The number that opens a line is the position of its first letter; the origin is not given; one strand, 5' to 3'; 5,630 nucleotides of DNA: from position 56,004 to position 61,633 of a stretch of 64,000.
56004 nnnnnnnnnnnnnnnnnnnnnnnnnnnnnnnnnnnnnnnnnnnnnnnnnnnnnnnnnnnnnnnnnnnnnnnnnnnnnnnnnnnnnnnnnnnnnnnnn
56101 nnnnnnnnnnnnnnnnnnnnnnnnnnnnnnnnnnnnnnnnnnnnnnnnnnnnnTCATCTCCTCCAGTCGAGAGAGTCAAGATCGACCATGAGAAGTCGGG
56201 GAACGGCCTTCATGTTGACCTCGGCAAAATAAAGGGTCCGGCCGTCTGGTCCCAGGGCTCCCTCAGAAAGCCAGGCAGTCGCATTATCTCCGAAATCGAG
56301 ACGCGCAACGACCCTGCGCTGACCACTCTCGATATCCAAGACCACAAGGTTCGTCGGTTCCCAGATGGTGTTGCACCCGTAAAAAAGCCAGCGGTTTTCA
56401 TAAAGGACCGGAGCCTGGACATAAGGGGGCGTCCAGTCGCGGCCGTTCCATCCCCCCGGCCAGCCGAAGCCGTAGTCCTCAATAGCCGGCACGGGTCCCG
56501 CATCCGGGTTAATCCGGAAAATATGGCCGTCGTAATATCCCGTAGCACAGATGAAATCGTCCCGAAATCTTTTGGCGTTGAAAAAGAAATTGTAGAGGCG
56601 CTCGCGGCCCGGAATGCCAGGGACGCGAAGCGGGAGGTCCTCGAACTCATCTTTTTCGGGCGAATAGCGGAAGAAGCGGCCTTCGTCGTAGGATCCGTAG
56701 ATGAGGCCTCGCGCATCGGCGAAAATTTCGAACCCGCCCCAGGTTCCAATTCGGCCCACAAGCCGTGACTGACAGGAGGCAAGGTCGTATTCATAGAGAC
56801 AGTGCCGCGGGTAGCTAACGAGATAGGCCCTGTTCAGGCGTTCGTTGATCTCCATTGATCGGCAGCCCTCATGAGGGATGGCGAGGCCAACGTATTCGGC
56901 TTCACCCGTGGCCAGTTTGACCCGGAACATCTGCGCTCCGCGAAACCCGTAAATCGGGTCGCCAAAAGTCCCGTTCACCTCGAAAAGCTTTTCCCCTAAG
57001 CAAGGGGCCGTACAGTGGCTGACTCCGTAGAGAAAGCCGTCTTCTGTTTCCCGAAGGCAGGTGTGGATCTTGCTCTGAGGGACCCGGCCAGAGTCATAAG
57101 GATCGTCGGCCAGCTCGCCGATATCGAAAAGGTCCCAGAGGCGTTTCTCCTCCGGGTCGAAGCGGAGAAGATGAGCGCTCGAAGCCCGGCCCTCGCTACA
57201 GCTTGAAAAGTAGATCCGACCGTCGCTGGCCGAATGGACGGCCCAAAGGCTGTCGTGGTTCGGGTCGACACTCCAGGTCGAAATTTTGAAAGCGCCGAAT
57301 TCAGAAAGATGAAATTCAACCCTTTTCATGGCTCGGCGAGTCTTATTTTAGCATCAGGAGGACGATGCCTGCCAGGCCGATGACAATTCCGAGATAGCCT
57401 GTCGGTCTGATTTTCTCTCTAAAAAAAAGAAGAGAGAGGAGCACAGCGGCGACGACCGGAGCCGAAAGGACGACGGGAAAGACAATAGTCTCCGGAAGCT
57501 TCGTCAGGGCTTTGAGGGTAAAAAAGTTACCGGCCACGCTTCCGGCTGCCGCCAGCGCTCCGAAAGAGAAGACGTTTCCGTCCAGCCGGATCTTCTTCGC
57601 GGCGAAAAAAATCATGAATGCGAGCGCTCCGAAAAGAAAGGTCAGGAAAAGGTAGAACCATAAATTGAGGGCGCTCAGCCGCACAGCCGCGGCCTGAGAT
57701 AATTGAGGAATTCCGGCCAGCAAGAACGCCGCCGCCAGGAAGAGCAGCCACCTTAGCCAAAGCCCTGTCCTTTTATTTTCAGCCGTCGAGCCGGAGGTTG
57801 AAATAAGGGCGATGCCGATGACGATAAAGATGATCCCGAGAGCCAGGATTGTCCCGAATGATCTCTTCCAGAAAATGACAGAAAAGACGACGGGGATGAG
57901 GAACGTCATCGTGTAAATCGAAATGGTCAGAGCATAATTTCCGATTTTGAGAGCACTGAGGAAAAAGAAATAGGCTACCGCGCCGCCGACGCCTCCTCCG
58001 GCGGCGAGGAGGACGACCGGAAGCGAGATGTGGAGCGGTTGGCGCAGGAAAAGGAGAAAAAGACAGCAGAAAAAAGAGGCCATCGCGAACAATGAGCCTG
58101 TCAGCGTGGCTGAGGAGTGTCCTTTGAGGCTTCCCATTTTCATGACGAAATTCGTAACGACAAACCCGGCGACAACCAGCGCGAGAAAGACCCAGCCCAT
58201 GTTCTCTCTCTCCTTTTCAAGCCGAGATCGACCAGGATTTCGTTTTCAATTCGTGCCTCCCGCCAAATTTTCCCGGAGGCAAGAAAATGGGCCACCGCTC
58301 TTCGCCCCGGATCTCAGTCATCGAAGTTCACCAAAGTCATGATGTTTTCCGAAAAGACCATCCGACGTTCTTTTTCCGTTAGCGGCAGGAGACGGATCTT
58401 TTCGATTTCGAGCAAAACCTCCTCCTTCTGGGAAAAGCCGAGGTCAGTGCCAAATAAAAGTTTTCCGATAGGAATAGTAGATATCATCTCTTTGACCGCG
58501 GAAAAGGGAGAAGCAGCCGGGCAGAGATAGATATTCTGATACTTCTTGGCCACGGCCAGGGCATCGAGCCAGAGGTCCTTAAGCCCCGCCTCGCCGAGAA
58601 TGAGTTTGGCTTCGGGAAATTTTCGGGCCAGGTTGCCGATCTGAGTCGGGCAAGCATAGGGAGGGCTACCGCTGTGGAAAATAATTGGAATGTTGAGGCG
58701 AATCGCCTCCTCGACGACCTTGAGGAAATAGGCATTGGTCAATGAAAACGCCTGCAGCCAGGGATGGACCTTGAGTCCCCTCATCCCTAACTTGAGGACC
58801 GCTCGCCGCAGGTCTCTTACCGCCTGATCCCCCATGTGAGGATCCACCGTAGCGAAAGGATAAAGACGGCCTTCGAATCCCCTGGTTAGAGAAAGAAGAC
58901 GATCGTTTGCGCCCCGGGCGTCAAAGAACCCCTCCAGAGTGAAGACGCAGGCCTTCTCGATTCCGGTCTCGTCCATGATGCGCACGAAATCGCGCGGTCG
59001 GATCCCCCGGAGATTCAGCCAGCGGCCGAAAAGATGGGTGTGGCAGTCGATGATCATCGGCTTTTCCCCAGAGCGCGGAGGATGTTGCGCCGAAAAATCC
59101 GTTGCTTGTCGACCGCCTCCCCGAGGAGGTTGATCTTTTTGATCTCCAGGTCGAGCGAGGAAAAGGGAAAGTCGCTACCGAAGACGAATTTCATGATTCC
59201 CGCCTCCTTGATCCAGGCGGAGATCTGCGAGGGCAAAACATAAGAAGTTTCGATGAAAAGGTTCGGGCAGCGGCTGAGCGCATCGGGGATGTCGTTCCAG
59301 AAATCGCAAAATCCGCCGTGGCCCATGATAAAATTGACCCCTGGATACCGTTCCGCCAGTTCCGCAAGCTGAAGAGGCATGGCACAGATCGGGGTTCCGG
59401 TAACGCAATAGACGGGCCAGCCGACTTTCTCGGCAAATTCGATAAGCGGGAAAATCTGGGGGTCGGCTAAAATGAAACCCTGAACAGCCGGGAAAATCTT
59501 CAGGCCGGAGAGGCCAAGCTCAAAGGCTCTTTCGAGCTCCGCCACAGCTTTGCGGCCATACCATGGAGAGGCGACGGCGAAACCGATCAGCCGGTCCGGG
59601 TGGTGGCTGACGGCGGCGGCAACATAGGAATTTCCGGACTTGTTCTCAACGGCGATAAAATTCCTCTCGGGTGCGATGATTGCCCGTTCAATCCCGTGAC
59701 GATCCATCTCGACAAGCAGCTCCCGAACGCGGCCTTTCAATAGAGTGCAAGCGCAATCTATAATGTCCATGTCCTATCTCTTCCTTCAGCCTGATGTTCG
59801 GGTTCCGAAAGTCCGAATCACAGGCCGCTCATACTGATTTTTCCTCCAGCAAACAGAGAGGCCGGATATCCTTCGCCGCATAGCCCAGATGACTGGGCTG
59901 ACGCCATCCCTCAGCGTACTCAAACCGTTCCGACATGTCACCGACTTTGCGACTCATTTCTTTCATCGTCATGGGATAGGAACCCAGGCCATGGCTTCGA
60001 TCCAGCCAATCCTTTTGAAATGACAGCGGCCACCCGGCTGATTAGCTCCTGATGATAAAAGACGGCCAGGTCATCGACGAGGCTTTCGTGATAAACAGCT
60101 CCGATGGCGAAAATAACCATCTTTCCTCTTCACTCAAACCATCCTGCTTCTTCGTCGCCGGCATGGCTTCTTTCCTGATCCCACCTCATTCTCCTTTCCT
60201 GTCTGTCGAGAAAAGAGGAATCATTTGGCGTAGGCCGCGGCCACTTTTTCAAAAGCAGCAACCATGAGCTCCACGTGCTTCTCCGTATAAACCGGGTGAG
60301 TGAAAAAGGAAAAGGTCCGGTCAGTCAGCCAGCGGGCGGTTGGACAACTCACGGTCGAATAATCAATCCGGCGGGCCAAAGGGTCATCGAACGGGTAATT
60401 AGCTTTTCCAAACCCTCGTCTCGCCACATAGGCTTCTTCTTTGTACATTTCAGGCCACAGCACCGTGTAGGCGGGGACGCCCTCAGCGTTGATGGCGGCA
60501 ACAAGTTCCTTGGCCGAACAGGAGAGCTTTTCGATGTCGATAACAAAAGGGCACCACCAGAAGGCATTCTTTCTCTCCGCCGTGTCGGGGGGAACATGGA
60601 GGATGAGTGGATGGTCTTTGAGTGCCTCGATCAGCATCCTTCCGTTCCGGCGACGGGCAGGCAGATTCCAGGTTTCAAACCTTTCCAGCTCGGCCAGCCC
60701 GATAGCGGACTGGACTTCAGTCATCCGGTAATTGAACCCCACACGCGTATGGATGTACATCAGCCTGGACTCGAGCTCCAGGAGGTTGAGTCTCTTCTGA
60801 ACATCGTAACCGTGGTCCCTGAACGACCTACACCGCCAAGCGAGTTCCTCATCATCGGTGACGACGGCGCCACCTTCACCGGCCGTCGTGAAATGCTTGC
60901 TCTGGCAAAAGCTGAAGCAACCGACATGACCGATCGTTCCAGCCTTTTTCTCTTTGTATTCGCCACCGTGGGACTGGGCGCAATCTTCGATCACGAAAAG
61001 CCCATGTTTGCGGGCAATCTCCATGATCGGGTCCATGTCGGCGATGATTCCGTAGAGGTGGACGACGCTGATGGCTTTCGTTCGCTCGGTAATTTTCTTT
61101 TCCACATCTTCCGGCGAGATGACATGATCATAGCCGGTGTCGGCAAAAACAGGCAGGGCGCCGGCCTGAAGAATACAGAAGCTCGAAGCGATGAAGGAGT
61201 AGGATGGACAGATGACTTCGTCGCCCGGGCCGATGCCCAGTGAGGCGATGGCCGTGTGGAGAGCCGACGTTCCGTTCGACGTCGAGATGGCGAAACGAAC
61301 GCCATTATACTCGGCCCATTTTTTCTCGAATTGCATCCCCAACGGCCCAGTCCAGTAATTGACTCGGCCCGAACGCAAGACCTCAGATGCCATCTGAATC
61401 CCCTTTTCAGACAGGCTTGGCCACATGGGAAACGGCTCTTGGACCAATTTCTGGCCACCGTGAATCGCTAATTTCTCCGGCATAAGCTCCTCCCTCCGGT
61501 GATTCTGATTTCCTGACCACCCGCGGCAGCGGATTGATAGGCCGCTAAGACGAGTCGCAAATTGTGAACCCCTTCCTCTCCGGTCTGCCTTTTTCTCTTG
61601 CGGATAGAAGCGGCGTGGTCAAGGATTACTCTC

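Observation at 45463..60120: Four scattered remnants of one Y1-transposase-like gene with synonymous-site divergence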

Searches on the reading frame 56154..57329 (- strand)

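Call 44: search_protein_families(library=pfam, proteins=[window:56154-57329:-], max_evalue=0.01)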
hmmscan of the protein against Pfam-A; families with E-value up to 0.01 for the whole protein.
window:56154-57329:- (391 aa): 1 family
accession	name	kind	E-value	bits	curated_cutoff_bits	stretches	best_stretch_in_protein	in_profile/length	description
PF14517.12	Tachylectin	-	0.0021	18.3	29.8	1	183-228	67-113/230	Tachylectin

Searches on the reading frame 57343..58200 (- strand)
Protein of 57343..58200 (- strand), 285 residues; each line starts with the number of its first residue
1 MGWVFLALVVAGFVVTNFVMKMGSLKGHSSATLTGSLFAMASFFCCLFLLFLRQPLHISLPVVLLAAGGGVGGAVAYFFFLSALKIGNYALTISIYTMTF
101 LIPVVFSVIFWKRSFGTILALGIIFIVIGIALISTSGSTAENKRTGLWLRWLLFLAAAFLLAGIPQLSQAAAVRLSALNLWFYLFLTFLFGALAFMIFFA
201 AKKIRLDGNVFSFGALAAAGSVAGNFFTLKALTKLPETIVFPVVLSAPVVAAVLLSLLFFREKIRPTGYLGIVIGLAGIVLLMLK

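Call 44: search_protein_families(library=pfam, proteins=[window:57343-58200:-], max_evalue=0.01)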
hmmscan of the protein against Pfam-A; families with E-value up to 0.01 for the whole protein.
window:57343-58200:- (285 aa): 1 family
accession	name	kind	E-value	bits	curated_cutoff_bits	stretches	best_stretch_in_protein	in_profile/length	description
PF00892.27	EamA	-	7e-21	75.4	28.2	2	152-283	5-134/135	EamA-like transporter family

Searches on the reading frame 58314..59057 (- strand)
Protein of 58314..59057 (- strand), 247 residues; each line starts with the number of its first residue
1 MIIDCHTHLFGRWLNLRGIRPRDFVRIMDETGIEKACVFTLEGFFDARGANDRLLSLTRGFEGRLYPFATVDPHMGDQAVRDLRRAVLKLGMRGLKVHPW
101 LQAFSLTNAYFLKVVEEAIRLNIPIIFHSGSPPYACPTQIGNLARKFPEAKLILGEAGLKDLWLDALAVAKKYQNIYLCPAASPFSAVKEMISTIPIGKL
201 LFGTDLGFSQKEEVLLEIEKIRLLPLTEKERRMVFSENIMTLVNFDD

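Call 44: search_protein_families(library=pfam, proteins=[window:58314-59057:-], max_evalue=0.01)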
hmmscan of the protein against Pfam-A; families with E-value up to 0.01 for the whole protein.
window:58314-59057:- (247 aa): 2 families
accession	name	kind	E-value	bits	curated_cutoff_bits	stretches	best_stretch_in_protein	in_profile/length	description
PF04909.20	Amidohydro_2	-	5.3e-25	89.2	26.4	1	3-242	1-286/289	Amidohydrolase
PF01026.27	TatD_DNase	-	8.6e-05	22.5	27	1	3-206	1-204/253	TatD related DNase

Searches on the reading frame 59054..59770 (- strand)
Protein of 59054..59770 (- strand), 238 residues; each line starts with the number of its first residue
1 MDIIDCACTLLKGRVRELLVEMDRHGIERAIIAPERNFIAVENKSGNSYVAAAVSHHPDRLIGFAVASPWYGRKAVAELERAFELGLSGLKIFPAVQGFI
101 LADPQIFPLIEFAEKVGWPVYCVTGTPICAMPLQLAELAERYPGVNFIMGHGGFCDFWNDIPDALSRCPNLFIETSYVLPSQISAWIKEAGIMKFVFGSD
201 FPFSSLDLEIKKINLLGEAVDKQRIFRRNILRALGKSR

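Call 43: search_protein_families(library=ncbifam, proteins=[window:59054-59770:-], max_evalue=0.01)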
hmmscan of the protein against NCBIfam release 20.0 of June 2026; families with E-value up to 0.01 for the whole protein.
window:59054-59770:- (238 aa): 0 families

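Call 44: search_protein_families(library=pfam, proteins=[window:59054-59770:-], max_evalue=0.01)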
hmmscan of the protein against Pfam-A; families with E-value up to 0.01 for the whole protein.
window:59054-59770:- (238 aa): 1 family
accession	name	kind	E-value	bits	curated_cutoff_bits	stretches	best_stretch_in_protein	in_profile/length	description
PF04909.20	Amidohydro_2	-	2.1e-31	110.2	26.4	1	31-235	51-288/289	Amidohydrolase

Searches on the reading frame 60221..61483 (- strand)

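Call 43: search_protein_families(library=ncbifam, proteins=[window:60221-61483:-], max_evalue=0.01)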
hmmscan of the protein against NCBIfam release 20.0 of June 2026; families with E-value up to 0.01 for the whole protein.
window:60221-61483:- (420 aa): 35 families (the best 25 are shown)
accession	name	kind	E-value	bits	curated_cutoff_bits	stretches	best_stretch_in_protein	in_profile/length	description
TIGR03588.1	PseC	equivalog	7.8e-65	219.2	423.5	1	24-364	9-346/380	UDP-4-amino-4,6-dideoxy-N-acetyl-beta-L-altrosamine transaminase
TIGR04181.1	NHT_00031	hypoth_equivalog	1.5e-58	198.4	420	1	22-353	6-336/359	LegC family aminotransferase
NF008658.2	PRK11658.1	equivalog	1.3e-55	188.6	631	1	21-338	9-320/379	UDP-4-amino-4-deoxy-L-arabinose aminotransferase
NF008687.0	PRK11706.1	equivalog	1.1e-50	172.4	375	1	45-273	29-253/375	dTDP-4-amino-4,6-dideoxygalactose transaminase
NF011936.0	PRK15407.1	equivalog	2.7e-50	171.4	423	2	45-228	63-254/440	lipopolysaccharide biosynthesis protein RfbH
TIGR04427.1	PLP_DesI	equivalog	3e-47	161.6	650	1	45-356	50-344/390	dTDP-4-dehydro-6-deoxyglucose aminotransferase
TIGR02379.1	ECA_wecE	subfamily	1e-44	152.9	434.85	1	27-271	12-252/376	dTDP-4-amino-4,6-dideoxy-D-glucose transaminase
NF005816.0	PRK07682.1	equivalog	3.8e-07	29.1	620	1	63-167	91-202/390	aminotransferase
NF004621.0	PRK05957.1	equivalog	1.6e-06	27.1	498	1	55-170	77-202/389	pyridoxal phosphate-dependent aminotransferase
TIGR01977.1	am_tr_V_EF2568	hypoth_equivalog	6.9e-06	25.3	377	1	119-173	122-179/376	cysteine desulfurase family protein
NF006096.0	PRK08248.1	equivalog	1.1e-05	24.2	726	1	50-169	67-187/431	homocysteine synthase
NF005744.0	PRK07568.1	subfamily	2.6e-05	23.2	389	1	67-168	93-202/398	pyridoxal phosphate-dependent aminotransferase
NF004650.0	PRK05994.1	equivalog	5.4e-05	22.2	667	1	51-168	67-185/427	O-acetylhomoserine aminocarboxypropyltransferase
NF002878.0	PRK03321.1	subfamily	9.7e-05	21.2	374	1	51-140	61-151/352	histidinol-phosphate transaminase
TIGR01326.1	OAH_OAS_sulfhy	subfamily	0.0001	21.1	495.1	1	51-170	61-181/418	O-acetylhomoserine aminocarboxypropyltransferase/cysteine synthase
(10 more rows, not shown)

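Call 44: search_protein_families(library=pfam, proteins=[window:60221-61483:-], max_evalue=0.01)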
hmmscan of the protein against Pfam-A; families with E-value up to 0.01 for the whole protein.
window:60221-61483:- (420 aa): 5 families
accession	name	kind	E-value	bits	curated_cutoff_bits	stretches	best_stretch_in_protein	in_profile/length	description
PF01041.23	DegT_DnrJ_EryC1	-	3e-92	310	19.8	1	24-364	3-329/360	DegT/DnrJ/EryC1/StrS aminotransferase family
PF00266.25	Aminotran_5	-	6.2e-07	29.2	21.5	1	66-173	65-181/371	Aminotransferase class-V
PF01053.26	Cys_Met_Meta_PP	-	3.4e-06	26.3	27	1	49-167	54-173/381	Cys/Met metabolism PLP-dependent enzyme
PF01212.27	Beta_elim_lyase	-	1.8e-05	24.7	27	1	49-302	34-279/288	Beta-eliminating lyase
PF00155.27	Aminotran_1_2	-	0.006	16.2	19.7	1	39-175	34-193/361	Aminotransferase class I and II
